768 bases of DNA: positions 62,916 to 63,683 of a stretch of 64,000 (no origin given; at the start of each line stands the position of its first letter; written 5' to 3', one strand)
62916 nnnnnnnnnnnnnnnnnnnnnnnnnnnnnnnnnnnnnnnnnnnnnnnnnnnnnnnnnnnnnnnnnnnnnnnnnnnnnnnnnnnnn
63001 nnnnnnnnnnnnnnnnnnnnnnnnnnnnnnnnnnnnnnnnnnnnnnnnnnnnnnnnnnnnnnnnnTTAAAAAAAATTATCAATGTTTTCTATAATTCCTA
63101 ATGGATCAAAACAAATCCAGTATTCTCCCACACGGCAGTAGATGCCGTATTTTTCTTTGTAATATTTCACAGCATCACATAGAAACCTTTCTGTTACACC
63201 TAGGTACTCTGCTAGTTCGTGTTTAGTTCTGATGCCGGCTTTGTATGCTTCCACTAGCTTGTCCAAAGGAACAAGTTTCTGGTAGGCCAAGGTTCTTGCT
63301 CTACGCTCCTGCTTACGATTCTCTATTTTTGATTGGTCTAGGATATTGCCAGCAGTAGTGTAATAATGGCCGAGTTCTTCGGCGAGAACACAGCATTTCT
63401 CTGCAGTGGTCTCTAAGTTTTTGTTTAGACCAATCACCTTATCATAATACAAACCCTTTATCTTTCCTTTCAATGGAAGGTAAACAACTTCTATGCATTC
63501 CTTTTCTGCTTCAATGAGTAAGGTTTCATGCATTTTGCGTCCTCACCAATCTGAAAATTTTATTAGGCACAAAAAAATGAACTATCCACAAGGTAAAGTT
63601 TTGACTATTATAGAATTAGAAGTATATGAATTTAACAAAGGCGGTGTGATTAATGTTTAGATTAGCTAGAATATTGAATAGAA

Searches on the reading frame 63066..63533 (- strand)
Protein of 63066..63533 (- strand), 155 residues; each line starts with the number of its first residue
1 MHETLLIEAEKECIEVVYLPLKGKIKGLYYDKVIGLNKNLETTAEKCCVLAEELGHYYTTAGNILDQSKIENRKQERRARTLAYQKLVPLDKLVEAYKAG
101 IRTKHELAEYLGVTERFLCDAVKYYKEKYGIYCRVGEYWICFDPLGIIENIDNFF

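Call 50: search_protein_families(library=pfam, proteins=[window:63066-63533:-])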
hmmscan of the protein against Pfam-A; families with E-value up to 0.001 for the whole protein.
window:63066-63533:- (155 aa): 1 family
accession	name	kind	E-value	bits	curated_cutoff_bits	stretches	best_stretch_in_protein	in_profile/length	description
PF06114.19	Peptidase_M78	-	6.7e-14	52.2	22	1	10-120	2-120/123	IrrE N-terminal-like domain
